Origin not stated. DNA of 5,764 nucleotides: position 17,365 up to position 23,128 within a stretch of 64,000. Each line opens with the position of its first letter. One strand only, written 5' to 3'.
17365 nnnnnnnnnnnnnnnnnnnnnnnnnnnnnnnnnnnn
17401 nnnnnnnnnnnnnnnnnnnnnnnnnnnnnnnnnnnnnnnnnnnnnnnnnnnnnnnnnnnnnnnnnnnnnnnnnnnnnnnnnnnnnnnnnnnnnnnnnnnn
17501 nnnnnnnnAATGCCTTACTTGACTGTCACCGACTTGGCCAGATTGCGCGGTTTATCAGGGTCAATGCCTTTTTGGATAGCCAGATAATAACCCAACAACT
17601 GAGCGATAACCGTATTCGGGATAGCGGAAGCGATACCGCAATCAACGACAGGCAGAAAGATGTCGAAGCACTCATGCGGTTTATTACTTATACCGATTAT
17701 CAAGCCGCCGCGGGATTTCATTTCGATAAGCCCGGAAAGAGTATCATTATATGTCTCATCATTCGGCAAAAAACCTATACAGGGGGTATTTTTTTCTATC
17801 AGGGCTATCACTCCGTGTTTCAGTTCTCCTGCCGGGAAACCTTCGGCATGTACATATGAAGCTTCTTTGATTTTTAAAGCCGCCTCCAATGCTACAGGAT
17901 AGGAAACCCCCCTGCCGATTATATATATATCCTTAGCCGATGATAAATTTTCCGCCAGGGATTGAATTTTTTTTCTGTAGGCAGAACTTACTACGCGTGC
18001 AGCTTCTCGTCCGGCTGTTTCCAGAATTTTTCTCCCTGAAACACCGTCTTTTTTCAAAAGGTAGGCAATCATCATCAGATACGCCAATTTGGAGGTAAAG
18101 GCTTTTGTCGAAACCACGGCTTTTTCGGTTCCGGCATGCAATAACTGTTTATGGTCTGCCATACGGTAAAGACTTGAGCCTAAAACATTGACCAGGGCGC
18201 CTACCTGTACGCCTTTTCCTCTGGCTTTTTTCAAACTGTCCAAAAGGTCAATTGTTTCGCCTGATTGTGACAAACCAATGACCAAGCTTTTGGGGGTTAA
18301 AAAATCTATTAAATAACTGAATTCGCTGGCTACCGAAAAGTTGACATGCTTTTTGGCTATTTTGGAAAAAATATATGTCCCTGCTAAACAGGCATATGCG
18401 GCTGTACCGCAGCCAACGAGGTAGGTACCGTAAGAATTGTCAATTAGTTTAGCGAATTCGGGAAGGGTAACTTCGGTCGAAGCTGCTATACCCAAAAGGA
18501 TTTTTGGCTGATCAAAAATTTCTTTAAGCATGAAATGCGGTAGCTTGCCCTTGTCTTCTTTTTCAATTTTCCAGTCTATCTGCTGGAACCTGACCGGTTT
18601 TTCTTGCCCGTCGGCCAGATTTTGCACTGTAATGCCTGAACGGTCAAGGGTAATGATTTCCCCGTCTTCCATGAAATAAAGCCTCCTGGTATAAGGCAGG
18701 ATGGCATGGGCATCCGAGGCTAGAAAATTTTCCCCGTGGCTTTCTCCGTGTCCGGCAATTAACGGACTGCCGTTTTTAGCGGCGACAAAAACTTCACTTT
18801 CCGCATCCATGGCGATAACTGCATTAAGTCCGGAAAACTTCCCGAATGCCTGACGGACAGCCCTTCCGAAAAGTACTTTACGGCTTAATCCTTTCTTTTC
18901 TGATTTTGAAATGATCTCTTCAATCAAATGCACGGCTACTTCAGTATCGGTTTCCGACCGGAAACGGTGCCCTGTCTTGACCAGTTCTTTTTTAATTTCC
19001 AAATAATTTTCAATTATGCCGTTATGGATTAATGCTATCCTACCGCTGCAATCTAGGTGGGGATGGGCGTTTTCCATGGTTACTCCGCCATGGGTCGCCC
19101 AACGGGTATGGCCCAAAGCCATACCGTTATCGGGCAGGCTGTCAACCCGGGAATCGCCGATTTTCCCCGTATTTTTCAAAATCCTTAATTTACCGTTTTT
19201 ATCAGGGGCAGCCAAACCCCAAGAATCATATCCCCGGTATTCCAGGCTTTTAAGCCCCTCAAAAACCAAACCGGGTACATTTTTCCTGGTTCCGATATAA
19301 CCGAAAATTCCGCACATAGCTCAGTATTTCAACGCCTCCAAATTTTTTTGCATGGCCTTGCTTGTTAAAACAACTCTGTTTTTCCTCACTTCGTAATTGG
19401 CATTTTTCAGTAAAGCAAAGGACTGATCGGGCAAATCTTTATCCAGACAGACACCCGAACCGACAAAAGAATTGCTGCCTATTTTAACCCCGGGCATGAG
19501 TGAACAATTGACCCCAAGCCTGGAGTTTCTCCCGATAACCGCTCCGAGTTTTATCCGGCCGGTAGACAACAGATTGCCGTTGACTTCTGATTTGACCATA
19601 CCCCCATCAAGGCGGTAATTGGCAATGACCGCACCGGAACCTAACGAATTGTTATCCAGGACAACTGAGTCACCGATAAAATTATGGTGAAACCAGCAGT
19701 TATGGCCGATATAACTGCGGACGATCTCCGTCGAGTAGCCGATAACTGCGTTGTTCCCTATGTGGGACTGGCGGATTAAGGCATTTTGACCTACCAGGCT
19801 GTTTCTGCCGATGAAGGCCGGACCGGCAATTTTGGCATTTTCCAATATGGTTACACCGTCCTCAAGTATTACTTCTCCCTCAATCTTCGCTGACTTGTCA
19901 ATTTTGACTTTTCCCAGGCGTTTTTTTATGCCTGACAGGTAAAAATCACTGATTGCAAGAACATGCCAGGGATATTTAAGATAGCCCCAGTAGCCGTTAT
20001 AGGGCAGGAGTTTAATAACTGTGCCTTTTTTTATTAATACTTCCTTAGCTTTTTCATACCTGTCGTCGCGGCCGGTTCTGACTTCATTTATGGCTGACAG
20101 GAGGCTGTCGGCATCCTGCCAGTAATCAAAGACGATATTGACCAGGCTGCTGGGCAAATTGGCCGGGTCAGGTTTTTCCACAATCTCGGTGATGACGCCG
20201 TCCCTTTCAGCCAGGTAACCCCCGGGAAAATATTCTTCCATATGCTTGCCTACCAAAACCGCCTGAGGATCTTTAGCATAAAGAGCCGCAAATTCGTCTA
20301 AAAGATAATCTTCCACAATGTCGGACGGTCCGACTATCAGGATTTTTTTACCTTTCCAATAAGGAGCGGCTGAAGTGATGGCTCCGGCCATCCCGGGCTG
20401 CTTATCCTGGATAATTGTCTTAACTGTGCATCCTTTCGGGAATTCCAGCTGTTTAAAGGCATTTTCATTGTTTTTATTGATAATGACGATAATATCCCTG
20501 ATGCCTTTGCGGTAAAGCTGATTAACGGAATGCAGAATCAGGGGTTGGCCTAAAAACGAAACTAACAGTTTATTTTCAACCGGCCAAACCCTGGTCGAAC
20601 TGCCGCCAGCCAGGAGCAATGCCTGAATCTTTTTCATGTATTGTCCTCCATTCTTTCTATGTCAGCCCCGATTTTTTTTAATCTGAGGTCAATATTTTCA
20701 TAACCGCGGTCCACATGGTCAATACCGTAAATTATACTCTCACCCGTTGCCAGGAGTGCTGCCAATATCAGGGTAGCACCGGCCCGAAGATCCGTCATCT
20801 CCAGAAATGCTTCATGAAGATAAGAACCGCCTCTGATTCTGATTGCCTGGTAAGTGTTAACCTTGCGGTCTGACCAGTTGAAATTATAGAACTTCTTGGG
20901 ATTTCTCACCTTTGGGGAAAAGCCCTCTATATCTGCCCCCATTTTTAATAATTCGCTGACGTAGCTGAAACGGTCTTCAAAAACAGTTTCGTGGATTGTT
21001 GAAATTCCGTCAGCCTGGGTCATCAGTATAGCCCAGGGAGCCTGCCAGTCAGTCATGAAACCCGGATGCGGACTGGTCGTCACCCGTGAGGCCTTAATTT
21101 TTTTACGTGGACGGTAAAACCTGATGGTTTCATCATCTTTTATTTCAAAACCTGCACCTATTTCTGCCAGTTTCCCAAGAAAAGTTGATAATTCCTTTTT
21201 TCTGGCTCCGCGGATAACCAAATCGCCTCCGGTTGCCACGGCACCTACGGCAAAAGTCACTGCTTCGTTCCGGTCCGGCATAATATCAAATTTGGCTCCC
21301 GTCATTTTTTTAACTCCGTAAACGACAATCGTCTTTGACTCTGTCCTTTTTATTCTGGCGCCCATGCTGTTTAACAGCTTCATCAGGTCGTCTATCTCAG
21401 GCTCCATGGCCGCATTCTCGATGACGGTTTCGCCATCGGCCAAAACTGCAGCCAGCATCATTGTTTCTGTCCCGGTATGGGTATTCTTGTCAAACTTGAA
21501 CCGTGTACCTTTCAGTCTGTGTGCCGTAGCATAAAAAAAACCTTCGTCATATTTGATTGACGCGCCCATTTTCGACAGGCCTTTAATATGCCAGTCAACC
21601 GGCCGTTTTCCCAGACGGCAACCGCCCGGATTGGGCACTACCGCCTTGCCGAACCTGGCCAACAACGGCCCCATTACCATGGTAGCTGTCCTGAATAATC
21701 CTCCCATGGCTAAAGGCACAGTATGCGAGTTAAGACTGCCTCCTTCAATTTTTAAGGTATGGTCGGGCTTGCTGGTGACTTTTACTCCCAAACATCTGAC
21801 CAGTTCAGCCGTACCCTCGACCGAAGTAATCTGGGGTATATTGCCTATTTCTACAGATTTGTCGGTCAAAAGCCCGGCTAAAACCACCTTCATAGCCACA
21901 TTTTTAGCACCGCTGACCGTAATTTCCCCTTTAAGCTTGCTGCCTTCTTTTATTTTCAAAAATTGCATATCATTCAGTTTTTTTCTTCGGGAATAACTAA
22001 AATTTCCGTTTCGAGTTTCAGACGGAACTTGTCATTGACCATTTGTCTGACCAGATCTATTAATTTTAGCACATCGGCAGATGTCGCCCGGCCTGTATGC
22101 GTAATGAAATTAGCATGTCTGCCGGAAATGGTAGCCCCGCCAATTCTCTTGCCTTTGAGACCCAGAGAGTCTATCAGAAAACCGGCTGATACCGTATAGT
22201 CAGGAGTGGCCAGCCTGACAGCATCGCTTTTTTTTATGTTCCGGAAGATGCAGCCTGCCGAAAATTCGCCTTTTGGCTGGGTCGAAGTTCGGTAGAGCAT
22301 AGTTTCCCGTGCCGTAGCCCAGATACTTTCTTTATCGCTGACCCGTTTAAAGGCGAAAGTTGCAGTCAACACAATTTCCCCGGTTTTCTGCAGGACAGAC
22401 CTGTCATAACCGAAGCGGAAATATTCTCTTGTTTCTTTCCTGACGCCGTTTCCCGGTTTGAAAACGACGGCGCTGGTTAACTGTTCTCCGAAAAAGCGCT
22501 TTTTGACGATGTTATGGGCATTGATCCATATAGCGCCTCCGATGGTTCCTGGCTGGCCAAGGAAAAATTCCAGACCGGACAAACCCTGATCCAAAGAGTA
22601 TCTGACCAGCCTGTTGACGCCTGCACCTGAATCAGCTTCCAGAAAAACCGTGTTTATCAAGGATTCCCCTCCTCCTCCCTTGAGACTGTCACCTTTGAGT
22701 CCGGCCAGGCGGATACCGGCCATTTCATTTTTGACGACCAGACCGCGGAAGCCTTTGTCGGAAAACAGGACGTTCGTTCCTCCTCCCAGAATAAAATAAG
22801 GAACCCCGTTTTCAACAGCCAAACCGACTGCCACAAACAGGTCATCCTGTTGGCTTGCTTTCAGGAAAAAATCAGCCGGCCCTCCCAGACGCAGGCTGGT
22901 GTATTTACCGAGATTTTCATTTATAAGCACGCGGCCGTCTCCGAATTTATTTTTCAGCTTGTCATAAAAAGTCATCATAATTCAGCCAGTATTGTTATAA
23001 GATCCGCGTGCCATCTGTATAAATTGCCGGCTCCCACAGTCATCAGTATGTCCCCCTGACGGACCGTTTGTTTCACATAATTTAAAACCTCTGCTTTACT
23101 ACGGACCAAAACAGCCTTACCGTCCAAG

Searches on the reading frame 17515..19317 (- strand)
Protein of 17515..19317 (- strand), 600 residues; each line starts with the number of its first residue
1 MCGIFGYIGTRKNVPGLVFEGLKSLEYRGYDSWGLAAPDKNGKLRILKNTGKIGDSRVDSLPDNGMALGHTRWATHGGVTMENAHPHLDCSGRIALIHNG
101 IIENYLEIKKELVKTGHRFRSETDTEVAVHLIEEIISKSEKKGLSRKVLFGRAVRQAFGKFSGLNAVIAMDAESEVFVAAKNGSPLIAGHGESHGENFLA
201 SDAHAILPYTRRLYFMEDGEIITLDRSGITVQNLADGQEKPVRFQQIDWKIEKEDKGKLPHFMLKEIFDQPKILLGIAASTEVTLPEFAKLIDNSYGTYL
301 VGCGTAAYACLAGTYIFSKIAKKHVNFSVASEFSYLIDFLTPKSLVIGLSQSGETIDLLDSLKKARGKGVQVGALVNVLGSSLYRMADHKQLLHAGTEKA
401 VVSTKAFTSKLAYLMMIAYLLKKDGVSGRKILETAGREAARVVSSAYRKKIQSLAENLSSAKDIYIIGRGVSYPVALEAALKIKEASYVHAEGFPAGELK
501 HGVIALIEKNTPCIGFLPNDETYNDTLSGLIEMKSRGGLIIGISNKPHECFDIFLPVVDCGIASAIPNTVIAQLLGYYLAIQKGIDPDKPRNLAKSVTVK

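Call 9: search_protein_families(library=pfam, proteins=[window:17515-19317:-])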
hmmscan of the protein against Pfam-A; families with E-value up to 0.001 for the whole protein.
window:17515-19317:- (600 aa): 3 families
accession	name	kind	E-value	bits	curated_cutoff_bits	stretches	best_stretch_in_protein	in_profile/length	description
PF01380.27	SIS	-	1.7e-45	154.5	25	2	299-418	9-129/131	SIS domain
PF13522.11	GATase_6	-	3.4e-16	59.9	27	1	63-178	9-106/130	Glutamine amidotransferase domain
PF13537.11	GATase_7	-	1.7e-13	51.1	25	1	82-207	11-122/123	Glutamine amidotransferase domain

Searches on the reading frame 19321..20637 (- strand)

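Call 9: search_protein_families(library=pfam, proteins=[window:19321-20637:-])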
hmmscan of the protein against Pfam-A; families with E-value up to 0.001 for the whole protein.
window:19321-20637:- (438 aa): 8 families
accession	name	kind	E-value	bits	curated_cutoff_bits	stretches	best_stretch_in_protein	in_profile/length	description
PF00132.30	Hexapep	-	1.1e-19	69.7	27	1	365-398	1-34/36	Bacterial transferase hexapeptide (six repeats)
PF00483.29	NTP_transferase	-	1.7e-18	67.6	21.2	1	6-173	2-181/245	Nucleotidyl transferase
PF25084.1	LbH_EIF2B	-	2.5e-12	47.1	54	1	245-320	11-85/105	EIF2B subunit epsilon LbH domain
PF12804.13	NTP_transf_3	-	1e-10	42.4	27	1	6-136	1-127/160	MobA-like NTP transferase domain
PF14602.12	Hexapep_2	-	4.3e-08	33.2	27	1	367-399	3-33/34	Hexapeptide repeat of succinyl-transferase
PF01128.25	IspD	-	3e-05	24.3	27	1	5-67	2-65/221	2-C-methyl-D-erythritol 4-phosphate cytidylyltransferase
PF24894.1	Hexapep_GlmU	-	0.00033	21.2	23.3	0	284-345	12-73/104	GlmU-like, C-terminal hexapeptide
PF25087.1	GMPPB_C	-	0.00082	19.5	39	0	369-399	8-38/110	GMPPB C-terminal domain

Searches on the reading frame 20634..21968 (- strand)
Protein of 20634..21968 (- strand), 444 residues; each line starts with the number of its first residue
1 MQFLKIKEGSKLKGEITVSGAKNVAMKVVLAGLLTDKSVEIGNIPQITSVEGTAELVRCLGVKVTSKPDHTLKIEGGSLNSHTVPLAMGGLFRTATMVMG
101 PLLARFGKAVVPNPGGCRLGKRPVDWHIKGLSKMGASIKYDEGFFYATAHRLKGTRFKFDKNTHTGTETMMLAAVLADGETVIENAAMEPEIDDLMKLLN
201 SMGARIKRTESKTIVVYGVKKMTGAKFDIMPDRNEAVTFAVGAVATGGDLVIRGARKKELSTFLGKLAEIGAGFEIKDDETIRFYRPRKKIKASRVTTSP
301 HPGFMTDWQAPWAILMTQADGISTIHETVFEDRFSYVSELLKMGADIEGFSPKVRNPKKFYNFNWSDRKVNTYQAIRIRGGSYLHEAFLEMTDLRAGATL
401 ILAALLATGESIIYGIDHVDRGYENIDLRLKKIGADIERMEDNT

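Call 9: search_protein_families(library=pfam, proteins=[window:20634-21968:-])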
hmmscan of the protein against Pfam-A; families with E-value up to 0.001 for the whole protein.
window:20634-21968:- (444 aa): 1 family
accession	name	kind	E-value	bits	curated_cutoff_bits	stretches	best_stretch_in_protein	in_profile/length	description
PF00275.25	EPSP_synthase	-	4.1e-84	283.1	22.8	1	7-426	2-413/417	EPSP synthase (3-phosphoshikimate 1-carboxyvinyltransferase)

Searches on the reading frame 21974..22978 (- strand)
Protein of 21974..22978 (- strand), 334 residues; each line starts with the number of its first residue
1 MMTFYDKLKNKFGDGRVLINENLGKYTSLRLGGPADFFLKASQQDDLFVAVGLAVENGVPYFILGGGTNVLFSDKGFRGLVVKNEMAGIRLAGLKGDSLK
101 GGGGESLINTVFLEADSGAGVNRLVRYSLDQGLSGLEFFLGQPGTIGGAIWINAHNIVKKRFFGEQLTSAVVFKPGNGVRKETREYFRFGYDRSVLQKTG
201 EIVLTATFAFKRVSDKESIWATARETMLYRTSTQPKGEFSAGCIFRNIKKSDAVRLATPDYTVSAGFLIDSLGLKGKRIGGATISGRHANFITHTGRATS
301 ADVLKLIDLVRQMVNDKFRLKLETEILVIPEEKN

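Call 9: search_protein_families(library=pfam, proteins=[window:21974-22978:-])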
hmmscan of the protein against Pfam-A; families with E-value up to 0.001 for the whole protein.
window:21974-22978:- (334 aa): 2 families
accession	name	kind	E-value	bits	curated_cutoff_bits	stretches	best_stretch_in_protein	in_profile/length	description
PF02873.21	MurB_C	-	6.1e-25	87.7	27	1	220-329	3-99/99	UDP-N-acetylenolpyruvoylglucosamine reductase, C-terminal domain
PF01565.28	FAD_binding_4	-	1.1e-09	38.5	26.4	1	36-172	2-128/139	FAD binding domain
